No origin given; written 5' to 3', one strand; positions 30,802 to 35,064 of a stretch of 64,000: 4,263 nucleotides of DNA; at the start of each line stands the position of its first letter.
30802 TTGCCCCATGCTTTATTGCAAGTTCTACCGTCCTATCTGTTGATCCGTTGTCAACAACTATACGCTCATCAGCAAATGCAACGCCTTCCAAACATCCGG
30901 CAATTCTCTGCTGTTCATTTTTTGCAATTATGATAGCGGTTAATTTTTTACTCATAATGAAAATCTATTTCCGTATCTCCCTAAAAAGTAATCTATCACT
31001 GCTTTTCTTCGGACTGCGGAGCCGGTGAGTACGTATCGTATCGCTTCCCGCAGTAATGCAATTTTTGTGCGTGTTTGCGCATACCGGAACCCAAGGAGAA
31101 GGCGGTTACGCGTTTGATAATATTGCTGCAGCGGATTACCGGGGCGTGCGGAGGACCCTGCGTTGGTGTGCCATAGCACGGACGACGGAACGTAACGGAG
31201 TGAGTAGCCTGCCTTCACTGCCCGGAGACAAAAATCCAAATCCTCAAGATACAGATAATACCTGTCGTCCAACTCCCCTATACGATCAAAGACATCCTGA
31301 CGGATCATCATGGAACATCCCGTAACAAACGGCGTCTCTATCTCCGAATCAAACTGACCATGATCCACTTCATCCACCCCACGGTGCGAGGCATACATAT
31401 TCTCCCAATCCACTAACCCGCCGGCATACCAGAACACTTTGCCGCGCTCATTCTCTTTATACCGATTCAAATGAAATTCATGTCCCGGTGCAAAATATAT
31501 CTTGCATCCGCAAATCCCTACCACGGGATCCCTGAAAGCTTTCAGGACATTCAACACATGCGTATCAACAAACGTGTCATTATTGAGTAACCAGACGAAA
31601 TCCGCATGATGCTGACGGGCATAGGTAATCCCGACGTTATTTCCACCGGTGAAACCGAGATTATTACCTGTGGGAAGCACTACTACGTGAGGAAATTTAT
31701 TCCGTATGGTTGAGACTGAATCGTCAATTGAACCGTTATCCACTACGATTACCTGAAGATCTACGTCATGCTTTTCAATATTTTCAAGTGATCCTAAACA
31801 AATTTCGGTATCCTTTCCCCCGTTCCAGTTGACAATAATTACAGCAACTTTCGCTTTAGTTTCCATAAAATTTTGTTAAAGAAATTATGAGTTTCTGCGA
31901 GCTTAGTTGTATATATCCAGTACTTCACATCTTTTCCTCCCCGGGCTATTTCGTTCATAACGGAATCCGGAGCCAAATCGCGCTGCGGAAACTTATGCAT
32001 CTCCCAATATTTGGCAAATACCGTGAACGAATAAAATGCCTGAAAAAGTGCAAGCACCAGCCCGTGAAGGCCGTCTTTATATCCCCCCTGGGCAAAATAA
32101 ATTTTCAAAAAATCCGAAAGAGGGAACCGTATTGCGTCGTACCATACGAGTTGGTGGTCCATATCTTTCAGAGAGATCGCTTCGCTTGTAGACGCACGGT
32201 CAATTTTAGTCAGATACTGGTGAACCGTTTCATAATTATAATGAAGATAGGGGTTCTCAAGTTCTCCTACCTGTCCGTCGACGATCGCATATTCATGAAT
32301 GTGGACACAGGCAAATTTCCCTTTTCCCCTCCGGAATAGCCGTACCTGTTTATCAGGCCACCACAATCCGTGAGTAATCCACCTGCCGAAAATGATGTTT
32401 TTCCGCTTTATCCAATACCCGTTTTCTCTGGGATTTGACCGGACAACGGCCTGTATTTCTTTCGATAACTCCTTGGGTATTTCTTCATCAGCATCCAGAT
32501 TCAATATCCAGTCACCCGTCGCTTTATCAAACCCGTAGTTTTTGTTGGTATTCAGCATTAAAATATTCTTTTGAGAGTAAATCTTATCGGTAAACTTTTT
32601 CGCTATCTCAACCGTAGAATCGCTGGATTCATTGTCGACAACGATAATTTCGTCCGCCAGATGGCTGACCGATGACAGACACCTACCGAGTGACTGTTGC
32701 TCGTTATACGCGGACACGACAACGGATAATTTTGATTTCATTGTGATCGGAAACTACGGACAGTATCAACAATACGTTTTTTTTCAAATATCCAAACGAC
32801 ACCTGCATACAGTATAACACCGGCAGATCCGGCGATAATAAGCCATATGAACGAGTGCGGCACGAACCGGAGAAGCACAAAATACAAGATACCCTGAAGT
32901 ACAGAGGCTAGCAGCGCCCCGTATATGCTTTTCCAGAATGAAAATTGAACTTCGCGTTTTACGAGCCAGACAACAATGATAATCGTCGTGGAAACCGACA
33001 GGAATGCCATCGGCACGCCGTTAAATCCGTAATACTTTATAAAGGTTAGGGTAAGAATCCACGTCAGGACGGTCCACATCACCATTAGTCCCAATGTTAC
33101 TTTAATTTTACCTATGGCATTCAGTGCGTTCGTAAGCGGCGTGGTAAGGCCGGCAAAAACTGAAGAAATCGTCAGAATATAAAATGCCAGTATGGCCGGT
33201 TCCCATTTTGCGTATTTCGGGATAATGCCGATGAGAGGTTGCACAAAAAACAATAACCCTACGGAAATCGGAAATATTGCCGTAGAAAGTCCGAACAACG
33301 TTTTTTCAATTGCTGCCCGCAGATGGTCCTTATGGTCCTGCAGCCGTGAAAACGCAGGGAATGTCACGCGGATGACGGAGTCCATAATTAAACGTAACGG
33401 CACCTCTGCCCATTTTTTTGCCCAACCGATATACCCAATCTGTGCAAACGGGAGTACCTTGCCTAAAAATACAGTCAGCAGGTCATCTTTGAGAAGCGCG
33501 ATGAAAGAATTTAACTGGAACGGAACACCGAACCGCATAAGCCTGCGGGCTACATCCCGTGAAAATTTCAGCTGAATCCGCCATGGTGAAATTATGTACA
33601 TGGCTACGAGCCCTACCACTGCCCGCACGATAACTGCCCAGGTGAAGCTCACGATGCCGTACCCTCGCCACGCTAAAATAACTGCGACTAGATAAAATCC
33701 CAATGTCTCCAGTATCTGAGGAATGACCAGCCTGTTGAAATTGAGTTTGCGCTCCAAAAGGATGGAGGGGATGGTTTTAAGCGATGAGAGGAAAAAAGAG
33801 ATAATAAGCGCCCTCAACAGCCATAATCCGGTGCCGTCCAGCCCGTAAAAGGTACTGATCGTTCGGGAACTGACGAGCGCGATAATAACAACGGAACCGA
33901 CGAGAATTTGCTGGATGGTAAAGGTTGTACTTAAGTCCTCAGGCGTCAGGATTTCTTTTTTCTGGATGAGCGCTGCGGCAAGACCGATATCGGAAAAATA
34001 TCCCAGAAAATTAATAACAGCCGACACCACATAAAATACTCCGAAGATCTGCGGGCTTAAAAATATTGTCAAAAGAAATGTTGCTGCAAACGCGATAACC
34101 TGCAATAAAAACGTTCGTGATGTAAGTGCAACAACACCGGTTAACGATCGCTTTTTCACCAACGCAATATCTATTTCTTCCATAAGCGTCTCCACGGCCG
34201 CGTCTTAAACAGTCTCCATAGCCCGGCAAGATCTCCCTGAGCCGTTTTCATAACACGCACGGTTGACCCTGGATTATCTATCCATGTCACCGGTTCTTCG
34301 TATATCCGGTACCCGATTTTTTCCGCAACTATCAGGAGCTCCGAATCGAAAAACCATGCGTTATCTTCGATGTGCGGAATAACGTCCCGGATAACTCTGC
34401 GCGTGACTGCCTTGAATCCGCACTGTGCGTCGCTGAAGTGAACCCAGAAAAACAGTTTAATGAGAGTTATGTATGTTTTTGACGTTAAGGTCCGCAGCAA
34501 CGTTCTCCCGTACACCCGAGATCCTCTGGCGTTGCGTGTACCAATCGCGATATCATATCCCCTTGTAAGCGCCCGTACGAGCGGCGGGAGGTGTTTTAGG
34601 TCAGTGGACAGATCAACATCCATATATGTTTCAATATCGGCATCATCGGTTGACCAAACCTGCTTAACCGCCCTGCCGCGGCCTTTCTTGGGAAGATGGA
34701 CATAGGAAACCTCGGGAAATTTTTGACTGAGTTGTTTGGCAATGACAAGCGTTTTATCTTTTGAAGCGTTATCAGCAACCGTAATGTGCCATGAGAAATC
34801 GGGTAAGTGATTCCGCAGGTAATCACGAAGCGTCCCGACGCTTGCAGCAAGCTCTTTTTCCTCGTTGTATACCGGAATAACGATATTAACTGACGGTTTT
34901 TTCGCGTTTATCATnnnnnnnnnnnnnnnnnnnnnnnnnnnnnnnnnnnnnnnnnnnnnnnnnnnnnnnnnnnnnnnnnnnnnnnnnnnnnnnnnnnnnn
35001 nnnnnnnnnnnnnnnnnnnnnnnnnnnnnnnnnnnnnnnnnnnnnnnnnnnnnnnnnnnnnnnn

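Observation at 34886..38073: An expanded PF10131-type ('PTPS-related') membrane protein family embedded as a candidate new GT-C clade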

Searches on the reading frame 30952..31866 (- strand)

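Call 35: search_protein_families(library=pfam, proteins=[window:30952-31866:-], max_evalue=0.01)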
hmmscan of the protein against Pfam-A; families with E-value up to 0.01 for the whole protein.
window:30952-31866:- (304 aa): 4 families
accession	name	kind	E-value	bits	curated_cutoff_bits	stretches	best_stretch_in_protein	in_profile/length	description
PF13641.12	Glyco_tranf_2_3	-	4.8e-16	59.9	27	1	7-255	3-226/230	Glycosyltransferase like family 2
PF00535.33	Glycos_transf_2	-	2.4e-14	54.1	23.3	1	9-196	2-167/168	Glycosyl transferase family 2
PF13632.12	Glyco_trans_2_3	-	1.1e-09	38.8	27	1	155-268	45-158/198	Glycosyl transferase family group 2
PF10111.15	Glyco_tranf_2_2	-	7.6e-05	22.8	27.3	0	18-102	10-96/276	Glycosyltransferase like family 2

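Call 82: search_protein_families(library=ncbifam, proteins=[window:30952-31866:-], max_evalue=0.0001)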
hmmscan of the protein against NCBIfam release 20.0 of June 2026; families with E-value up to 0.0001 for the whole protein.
window:30952-31866:- (304 aa): 8 families
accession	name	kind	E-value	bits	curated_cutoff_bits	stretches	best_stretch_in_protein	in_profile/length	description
TIGR01556.1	rhamnosyltran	subfamily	1.2e-16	60.7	200.55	2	176-262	143-239/281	rhamnosyltransferase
TIGR03965.1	mycofact_glyco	equivalog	3.7e-16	59.1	280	2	175-234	223-281/467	mycofactocin biosynthesis glycosyltransferase MftF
NF007482.0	PRK10073.1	equivalog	1.2e-08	34.3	423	1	1-91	2-92/334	glycosyltransferase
NF041875.1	EPS_EpsD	equivalog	3.9e-08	33.1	370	0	8-106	2-98/325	exopolysaccharide biosynthesis glycosyltransferase EpsD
NF050113.1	gal_furan_GlfT1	equivalog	1.9e-07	30.7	330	1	25-109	16-102/290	galactofuranosyltransferase GlfT1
TIGR04283.1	glyco_like_mftF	equivalog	3.2e-07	30.1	182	0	8-112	2-97/221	TIGR04283 family arsenosugar biosynthesis glycosyltransferase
TIGR03937.1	PgaC_IcaA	equivalog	3.4e-06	26.3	422.3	0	4-107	44-145/407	poly-beta-1,6-N-acetyl-D-glucosamine synthase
NF038299.1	EPS_HpsN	equivalog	4.2e-05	22.7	425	1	182-235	166-222/317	hormogonium polysaccharide biosynthesis glycosyltransferase HpsN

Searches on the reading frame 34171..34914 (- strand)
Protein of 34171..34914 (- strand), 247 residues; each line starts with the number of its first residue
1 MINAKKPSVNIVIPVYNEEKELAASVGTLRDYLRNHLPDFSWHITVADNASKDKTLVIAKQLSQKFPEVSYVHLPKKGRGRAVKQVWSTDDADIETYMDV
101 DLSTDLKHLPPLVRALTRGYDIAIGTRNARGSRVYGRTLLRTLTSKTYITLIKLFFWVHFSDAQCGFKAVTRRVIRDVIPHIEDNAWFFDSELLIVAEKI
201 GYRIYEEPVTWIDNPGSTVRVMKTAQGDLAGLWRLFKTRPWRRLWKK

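Call 4: search_protein_families(library=pfam, proteins=[window:34171-34914:-], max_evalue=0.01)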
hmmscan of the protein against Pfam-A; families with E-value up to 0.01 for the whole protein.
window:34171-34914:- (247 aa): 1 family
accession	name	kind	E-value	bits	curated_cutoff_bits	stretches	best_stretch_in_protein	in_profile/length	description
PF00535.33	Glycos_transf_2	-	1.3e-22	81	23.3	1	11-177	2-166/168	Glycosyl transferase family 2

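Call 5: search_protein_families(library=ncbifam, proteins=[window:34171-34914:-], max_evalue=0.01)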
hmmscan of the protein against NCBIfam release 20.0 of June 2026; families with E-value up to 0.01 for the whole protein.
window:34171-34914:- (247 aa): 15 families
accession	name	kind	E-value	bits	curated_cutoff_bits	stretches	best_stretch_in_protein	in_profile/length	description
NF047588.1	GlcsyltransPgfSStrep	equivalog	3.1e-14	52.9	500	1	9-185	3-174/308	glycosyltransferase PgfS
NF041391.1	DPhHxTase_Halo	equivalog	1.8e-11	43.4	375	1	41-218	24-190/213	dolichyl-phosphate hexose transferase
NF007986.1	PRK10714.1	equivalog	1.3e-09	37.5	529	1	8-184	7-177/316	undecaprenyl-phosphate 4-deoxy-4-formamido-L-arabinose transferase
TIGR04182.1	glyco_TIGR04182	equivalog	2.1e-09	37.2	325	1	9-218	2-197/293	S-layer glycoprotein N-glycosyltransferase AglJ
TIGR03937.1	PgaC_IcaA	equivalog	7.1e-08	31.8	422.3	1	4-130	42-164/407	poly-beta-1,6-N-acetyl-D-glucosamine synthase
NF038302.1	EPS_HpsE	equivalog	1.3e-07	30.9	300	1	10-101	4-96/307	hormogonium polysaccharide biosynthesis glycosyltransferase HpsE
NF058614.1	PPMAGASynPpgS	equivalog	2.7e-07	30.3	370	1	9-211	2-196/226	polyprenyl-phospho-N-acetylgalactosaminyl synthase PpgS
NF010496.0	PRK13915.1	equivalog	4.2e-07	29.4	262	1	6-113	30-139/307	glucosyl-3-phosphoglycerate synthase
TIGR04283.1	glyco_like_mftF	equivalog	1.4e-06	28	182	1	10-83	2-64/221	TIGR04283 family arsenosugar biosynthesis glycosyltransferase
TIGR03111.1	glyc2_xrt_Gpos1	hypoth_equivalog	1.3e-05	24.2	363.95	1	4-84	46-124/439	TIGR03111 family XrtG-associated glycosyltransferase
NF007482.0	PRK10073.1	equivalog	2.6e-05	23.4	423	1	5-101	4-95/334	glycosyltransferase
TIGR03469.1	HpnB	hypoth_equivalog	0.00041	19.5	379.25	1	5-74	42-107/386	hopene-associated glycosyltransferase HpnB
NF053739.1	GlytfEpsEBac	equivalog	0.0022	17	450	1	7-68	1-57/265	glycosyltransferase EpsE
TIGR03965.1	mycofact_glyco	equivalog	0.0029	16.5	280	1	5-116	72-179/467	mycofactocin biosynthesis glycosyltransferase MftF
NF047683.1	TeichurnBiosyTuaG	equivalog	0.0036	17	400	1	4-91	3-84/252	teichuronic acid biosynthesis protein TuaG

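Call 49: search_solved_structures(query=window:34171-34914:-, max_evalue=0.001)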
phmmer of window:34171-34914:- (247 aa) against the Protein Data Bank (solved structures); distinct sequences matched with E-value up to 0.001: 7.
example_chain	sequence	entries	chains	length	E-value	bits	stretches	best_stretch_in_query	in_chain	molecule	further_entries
5mlz_A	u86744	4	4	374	4e-16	62.6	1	8-186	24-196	Dolichol monophosphate mannose synthase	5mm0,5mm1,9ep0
9bhc_C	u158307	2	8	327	1.4e-06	31.3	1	8-186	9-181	Undecaprenyl-phosphate 4-deoxy-4-formamido-L-arabinose transferase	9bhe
8vxh_A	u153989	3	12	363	1.8e-06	30.9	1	8-186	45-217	Undecaprenyl-phosphate 4-deoxy-4-formamido-L-arabinose transferase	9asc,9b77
5eke_A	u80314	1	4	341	2.6e-06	30.4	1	9-182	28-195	Uncharacterized glycosyltransferase sll0501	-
5ekp_C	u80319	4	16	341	2.6e-06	30.4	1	9-182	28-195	Uncharacterized glycosyltransferase sll0501 | Glycosyltransferase sll0501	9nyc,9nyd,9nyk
9nye_A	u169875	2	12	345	2.7e-06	30.4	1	9-182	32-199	Glycosyltransferase sll0501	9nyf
9hwj_A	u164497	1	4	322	5.3e-06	29.4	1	8-190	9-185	Undecaprenyl-phosphate 4-deoxy-4-formamido-L-arabinose transferase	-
